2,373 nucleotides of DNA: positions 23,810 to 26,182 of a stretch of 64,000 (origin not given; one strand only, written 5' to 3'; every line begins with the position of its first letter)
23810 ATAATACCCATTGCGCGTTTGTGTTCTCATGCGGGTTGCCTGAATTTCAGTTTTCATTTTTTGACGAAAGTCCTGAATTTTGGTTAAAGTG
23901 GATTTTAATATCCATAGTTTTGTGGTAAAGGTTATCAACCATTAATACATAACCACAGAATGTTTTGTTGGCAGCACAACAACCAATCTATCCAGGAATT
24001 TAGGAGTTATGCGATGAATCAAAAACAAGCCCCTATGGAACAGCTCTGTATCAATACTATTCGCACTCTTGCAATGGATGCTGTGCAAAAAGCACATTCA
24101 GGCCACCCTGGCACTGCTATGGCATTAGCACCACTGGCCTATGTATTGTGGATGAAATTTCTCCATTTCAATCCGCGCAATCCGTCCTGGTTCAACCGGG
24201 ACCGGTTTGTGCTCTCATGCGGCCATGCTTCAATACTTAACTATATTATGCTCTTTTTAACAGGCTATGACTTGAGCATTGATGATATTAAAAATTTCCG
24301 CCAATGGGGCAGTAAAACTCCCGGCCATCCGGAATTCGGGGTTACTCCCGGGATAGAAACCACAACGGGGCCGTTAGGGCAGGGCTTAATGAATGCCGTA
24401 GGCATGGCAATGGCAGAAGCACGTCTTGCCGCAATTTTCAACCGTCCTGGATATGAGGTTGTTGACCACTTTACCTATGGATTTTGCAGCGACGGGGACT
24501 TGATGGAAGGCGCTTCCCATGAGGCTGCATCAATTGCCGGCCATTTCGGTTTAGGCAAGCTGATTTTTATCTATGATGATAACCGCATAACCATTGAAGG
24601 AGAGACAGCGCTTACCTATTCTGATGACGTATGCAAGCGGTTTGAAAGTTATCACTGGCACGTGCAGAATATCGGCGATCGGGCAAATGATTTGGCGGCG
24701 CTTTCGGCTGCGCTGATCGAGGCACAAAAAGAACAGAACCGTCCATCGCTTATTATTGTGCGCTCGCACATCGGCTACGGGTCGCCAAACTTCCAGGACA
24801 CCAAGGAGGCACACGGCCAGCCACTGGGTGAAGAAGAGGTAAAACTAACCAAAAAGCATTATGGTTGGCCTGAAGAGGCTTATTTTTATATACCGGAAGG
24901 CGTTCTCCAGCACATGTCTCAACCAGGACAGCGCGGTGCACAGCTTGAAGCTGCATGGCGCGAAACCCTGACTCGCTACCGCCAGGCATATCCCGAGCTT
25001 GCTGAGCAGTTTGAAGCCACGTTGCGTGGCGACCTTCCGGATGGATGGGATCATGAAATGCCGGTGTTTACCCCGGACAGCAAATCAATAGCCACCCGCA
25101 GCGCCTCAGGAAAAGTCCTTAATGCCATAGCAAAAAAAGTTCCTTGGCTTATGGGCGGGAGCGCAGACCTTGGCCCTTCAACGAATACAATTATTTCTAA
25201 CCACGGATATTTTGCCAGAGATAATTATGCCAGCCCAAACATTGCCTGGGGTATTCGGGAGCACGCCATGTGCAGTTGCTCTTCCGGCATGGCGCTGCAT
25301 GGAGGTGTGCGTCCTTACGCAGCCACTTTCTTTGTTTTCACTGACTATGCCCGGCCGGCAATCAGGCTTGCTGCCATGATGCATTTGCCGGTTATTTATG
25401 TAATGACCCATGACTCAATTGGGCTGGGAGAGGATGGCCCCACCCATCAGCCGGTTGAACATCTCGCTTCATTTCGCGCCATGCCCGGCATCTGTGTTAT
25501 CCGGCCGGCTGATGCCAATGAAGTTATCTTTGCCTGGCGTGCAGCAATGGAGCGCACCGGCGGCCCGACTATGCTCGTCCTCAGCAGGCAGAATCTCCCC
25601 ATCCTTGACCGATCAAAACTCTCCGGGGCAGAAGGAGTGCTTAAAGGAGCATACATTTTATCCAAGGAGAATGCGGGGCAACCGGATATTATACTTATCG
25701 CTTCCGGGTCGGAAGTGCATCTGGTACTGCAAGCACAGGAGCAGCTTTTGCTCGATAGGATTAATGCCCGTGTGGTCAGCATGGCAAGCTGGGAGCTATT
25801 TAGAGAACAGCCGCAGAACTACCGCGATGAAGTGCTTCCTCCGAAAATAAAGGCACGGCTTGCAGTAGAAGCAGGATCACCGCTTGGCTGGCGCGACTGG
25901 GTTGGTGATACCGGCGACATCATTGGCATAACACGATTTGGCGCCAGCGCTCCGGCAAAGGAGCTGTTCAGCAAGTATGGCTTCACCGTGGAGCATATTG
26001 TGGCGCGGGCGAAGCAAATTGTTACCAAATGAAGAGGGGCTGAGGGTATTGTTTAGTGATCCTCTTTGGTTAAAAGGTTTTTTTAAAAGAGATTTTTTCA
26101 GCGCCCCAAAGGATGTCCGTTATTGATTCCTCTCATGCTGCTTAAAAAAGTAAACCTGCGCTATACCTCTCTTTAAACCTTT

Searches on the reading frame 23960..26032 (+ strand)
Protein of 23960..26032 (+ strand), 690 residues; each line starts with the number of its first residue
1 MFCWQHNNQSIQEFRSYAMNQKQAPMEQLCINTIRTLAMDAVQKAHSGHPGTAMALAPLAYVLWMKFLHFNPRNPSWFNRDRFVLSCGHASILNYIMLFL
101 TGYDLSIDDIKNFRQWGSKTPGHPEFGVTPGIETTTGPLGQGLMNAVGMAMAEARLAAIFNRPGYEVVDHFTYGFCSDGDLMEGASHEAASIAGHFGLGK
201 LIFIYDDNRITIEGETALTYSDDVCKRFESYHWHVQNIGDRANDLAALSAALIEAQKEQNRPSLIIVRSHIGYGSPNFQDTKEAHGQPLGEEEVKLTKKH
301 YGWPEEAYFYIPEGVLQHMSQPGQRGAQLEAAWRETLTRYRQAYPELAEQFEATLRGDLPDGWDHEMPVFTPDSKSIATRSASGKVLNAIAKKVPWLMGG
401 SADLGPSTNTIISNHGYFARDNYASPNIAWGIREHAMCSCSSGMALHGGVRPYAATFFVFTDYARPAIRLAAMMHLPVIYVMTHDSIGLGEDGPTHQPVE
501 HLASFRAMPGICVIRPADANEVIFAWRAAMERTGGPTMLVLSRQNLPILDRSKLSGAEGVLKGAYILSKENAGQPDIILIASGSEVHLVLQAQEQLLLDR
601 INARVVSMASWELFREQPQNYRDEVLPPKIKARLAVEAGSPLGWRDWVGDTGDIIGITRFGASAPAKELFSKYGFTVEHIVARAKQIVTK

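Call 12: search_protein_families(library=pfam, proteins=[window:23960-26032:+], max_evalue=0.01)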
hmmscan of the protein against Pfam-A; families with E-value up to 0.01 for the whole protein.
window:23960-26032:+ (690 aa): 4 families
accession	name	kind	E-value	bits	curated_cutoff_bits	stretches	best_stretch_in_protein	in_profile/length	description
PF00456.26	Transketolase_N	-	1.9e-143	477.9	22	1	27-360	2-334/334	Transketolase, thiamine diphosphate binding domain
PF02779.29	Transket_pyr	-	2.4e-52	177.5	27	1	376-547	2-173/174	Transketolase, pyrimidine binding domain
PF22613.1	Transketolase_C_1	-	3.2e-41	140.5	27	1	563-676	1-113/113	Transketolase-like TK C-terminal domain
PF02780.25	Transketolase_C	-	2.5e-08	34.3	25.9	1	574-680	9-124/124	Transketolase, C-terminal domain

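Call 13: find_encoding_contigs(protein=window:23960-26032:+, flank=3000, max_places=10)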
Protein window:23960-26032:+ (690 aa): 3 contigs read that carry it; 1 place shown.
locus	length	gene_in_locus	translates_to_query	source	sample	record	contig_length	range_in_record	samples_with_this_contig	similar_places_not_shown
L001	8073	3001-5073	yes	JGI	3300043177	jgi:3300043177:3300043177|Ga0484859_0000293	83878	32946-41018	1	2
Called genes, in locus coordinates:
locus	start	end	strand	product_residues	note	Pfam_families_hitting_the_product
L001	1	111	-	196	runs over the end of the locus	PF13580:SIS_2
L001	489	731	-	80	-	PF01192:RNA_pol_Rpb6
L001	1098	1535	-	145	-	PF01323:DSBA, PF13462:Thioredoxin_4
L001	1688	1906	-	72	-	-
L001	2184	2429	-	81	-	PF08734:GYD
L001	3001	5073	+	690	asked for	PF00456:Transketolase_N, PF02779:Transket_pyr, PF02780:Transketolase_C, PF22613:Transketolase_C_1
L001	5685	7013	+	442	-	PF00877:NLPC_P60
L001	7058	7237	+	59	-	-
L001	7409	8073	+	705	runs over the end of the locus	PF03477:ATP-cone, PF00317:Ribonuc_red_lgN, PF02867:Ribonuc_red_lgC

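Call 30: find_homologous_proteins(query=window:23960-26032:+, max_evalue=1e-100)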
Query window:23960-26032:+ (690 aa): 8000 proteins with E <= 1e-100 among 8000 candidates; the best 120 are listed.
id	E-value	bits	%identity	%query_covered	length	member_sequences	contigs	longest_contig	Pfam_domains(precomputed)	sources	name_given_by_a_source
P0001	0.0e+0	1534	97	97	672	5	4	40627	PF22613.2,PF02780.26,PF02779.30,PF00456.27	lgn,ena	-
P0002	0.0e+0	1372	86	97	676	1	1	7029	PF22613.2,PF02780.26,PF02779.30,PF00456.27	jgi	jgi:transketolase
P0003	0.0e+0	1366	86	97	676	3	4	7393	PF22613.2,PF02780.26,PF02779.30,PF00456.27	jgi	jgi:transketolase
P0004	0.0e+0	1361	86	97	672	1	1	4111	PF22613.2,PF02780.26,PF02779.30,PF00456.27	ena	-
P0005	0.0e+0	1246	78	97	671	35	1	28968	PF22613.2,PF02780.26,PF02779.30,PF00456.27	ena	-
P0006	0.0e+0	1244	87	88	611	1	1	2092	PF22613.2,PF02780.26,PF02779.30,PF00456.27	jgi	-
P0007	0.0e+0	1222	76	97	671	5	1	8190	PF22613.2,PF02780.26,PF02779.30,PF00456.27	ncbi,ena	-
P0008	0.0e+0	1221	76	97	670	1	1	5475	PF22613.2,PF02780.26,PF02779.30,PF00456.27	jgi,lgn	jgi:transketolase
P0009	0.0e+0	1220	76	97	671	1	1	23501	PF22613.2,PF02780.26,PF02779.30,PF00456.27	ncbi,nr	ncbi:MAG: transketolase [Proteobacteria bacterium]|nr:transketolase [Pseudomonadota bacterium]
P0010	0.0e+0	1212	76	97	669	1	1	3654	PF22613.2,PF02780.26,PF02779.30,PF00456.27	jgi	jgi:transketolase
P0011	0.0e+0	1187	74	97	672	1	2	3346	PF22613.2,PF02780.26,PF02779.30,PF00456.27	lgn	-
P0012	0.0e+0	1185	73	98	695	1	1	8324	PF22613.2,PF02780.26,PF02779.30,PF00456.27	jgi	jgi:transketolase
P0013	0.0e+0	1184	73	97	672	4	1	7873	PF22613.2,PF02780.26,PF02779.30,PF00456.27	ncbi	-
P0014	0.0e+0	1182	74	97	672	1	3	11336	PF22613.2,PF02780.26,PF02779.30,PF00456.27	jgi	jgi:transketolase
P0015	0.0e+0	1180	73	98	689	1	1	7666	PF22613.2,PF02780.26,PF02779.30,PF00456.27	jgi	jgi:transketolase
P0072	0.0e+0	1140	86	80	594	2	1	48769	PF02779.30,PF00456.27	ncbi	-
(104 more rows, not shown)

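Call 31: find_encoding_contigs(protein=P0001, flank=4000, max_places=6)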
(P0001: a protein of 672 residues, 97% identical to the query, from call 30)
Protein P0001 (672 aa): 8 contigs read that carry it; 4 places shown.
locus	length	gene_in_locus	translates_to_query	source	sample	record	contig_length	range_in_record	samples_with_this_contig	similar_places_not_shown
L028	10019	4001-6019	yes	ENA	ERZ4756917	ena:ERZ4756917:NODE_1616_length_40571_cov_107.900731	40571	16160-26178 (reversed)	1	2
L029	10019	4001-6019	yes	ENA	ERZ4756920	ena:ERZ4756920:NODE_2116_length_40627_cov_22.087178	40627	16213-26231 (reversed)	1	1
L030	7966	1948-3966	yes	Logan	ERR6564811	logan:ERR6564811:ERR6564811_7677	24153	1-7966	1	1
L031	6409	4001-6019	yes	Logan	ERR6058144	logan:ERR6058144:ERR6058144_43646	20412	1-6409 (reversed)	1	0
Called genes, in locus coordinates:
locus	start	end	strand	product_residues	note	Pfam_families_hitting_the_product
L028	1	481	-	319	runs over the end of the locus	-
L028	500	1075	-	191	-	PF13580:SIS_2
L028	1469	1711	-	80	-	PF01192:RNA_pol_Rpb6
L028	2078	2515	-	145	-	PF01323:DSBA, PF13462:Thioredoxin_4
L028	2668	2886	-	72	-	-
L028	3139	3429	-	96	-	PF08734:GYD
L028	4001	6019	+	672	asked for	PF00456:Transketolase_N, PF02779:Transket_pyr, PF22613:Transketolase_C_1, PF02780:Transketolase_C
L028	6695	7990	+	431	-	PF00877:NLPC_P60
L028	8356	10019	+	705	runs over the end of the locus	PF03477:ATP-cone, PF00317:Ribonuc_red_lgN, PF02867:Ribonuc_red_lgC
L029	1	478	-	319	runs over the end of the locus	-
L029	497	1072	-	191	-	PF13580:SIS_2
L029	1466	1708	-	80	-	PF01192:RNA_pol_Rpb6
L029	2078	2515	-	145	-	PF01323:DSBA, PF13462:Thioredoxin_4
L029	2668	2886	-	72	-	-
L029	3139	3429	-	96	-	PF08734:GYD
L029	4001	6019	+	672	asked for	PF00456:Transketolase_N, PF02779:Transket_pyr, PF22613:Transketolase_C_1, PF02780:Transketolase_C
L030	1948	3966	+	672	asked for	PF00456:Transketolase_N, PF02779:Transket_pyr, PF22613:Transketolase_C_1, PF02780:Transketolase_C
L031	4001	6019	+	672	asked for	PF00456:Transketolase_N, PF02779:Transket_pyr, PF22613:Transketolase_C_1, PF02780:Transketolase_C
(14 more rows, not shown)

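Call 32: find_encoding_contigs(protein=P0003, flank=4000, max_places=6)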
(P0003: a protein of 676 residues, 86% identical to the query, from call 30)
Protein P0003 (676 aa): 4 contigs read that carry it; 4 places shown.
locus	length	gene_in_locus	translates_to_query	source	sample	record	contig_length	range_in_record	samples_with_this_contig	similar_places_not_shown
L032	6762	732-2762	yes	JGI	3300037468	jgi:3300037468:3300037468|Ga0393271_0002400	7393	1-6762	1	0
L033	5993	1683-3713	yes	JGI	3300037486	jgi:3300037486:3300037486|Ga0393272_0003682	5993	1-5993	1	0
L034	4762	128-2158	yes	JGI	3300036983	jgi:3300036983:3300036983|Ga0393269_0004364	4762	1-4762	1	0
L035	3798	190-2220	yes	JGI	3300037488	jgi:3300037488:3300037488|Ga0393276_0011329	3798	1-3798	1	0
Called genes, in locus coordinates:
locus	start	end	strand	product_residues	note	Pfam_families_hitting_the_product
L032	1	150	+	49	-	?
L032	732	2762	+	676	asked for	PF00456:Transketolase_N, PF02779:Transket_pyr, PF02780:Transketolase_C (weak), PF22613:Transketolase_C_1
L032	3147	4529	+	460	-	PF00877:NLPC_P60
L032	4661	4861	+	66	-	-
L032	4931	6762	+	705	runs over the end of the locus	PF03477:ATP-cone, PF00317:Ribonuc_red_lgN, PF02867:Ribonuc_red_lgC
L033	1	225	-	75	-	?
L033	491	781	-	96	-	PF08734:GYD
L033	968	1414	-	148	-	-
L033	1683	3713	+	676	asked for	PF00456:Transketolase_N, PF02779:Transket_pyr, PF02780:Transketolase_C (weak), PF22613:Transketolase_C_1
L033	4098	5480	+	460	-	PF00877:NLPC_P60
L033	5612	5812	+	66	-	-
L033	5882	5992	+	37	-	?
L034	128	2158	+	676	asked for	PF00456:Transketolase_N, PF02779:Transket_pyr, PF02780:Transketolase_C (weak), PF22613:Transketolase_C_1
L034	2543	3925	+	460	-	PF00877:NLPC_P60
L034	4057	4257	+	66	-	-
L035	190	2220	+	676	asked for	PF00456:Transketolase_N, PF02779:Transket_pyr, PF02780:Transketolase_C (weak), PF22613:Transketolase_C_1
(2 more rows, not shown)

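Call 33: find_encoding_contigs(protein=P0072, flank=4000, max_places=6)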
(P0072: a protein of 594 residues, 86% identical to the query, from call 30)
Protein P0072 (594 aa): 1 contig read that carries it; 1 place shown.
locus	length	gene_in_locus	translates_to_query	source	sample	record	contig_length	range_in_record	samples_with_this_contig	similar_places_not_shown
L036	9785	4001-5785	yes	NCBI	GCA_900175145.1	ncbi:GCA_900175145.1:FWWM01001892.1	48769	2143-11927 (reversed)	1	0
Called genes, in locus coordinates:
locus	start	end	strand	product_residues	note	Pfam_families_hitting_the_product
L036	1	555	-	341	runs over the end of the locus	-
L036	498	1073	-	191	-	PF13580:SIS_2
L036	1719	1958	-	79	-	PF01192:RNA_pol_Rpb6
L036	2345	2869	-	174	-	PF01323:DSBA, PF13462:Thioredoxin_4 (weak)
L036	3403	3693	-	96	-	PF08734:GYD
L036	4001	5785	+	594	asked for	PF00456:Transketolase_N, PF02779:Transket_pyr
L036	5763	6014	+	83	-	PF22613:Transketolase_C_1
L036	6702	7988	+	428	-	PF00877:NLPC_P60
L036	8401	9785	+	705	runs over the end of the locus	PF03477:ATP-cone, PF00317:Ribonuc_red_lgN, PF02867:Ribonuc_red_lgC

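Call 36: find_encoding_contigs(protein=P0002, flank=4000, max_places=4)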
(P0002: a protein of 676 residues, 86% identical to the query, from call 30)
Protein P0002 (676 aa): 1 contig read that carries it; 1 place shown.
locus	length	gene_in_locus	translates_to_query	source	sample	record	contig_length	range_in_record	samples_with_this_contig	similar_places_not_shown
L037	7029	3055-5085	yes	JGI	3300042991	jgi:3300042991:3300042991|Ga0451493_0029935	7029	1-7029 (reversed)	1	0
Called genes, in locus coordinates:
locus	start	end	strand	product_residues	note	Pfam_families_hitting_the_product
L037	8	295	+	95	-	-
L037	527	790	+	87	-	-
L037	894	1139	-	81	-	PF01192:RNA_pol_Rpb6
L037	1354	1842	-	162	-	PF01323:DSBA, PF13462:Thioredoxin_4 (weak)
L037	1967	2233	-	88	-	-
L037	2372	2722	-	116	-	PF08734:GYD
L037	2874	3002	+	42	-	-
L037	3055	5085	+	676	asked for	PF00456:Transketolase_N, PF02779:Transket_pyr, PF02780:Transketolase_C, PF22613:Transketolase_C_1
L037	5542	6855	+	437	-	PF00877:NLPC_P60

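Call 37: find_encoding_contigs(protein=P0004, flank=4000, max_places=4)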
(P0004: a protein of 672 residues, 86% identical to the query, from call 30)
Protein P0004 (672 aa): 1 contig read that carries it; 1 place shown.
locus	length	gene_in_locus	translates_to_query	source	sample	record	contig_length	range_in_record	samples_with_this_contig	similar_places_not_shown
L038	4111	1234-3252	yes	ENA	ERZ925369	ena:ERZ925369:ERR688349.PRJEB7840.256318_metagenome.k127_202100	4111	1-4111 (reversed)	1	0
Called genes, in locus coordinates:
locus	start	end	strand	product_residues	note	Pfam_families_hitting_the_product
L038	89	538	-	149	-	-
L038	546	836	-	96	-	PF08734:GYD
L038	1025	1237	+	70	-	-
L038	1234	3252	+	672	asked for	PF00456:Transketolase_N, PF02779:Transket_pyr, PF22613:Transketolase_C_1, PF02780:Transketolase_C (weak)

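Call 38: find_encoding_contigs(protein=P0005, flank=4000, max_places=4)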
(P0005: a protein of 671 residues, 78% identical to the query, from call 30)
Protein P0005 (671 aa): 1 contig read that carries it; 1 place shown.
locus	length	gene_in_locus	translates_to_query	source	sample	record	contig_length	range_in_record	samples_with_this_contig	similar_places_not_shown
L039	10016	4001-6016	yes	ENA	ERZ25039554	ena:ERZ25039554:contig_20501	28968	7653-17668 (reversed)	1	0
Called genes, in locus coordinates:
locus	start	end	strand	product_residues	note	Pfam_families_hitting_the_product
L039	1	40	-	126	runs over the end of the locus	PF04126:Cyclophil_like, PF18050:Cyclophil_like2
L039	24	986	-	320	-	-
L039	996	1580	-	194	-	PF13580:SIS_2, PF01380:SIS (weak)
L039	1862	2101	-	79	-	PF01192:RNA_pol_Rpb6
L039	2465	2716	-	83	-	PF01323:DSBA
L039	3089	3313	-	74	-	-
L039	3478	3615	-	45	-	PF08734:GYD (weak)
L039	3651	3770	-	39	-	-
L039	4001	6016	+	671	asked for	PF00456:Transketolase_N, PF02779:Transket_pyr, PF22613:Transketolase_C_1, PF02780:Transketolase_C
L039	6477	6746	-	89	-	PF09947:DUF2180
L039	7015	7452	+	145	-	PF12802:MarR_2 (faint), PF22381:Staph_reg_Sar_Rot (weak), PF01047:MarR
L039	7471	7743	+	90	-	PF13187:Fer4_9 (faint), PF12797:Fer4_2 (faint), PF12837:Fer4_6 (weak), PF13237:Fer4_10 (weak), PF00037:Fer4 (weak), PF14697:Fer4_21, PF12838:Fer4_7 (weak), PF13484:Fer4_16 (faint)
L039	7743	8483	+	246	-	-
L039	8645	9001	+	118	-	PF01257:2Fe-2S_thioredx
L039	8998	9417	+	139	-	PF01257:2Fe-2S_thioredx (weak)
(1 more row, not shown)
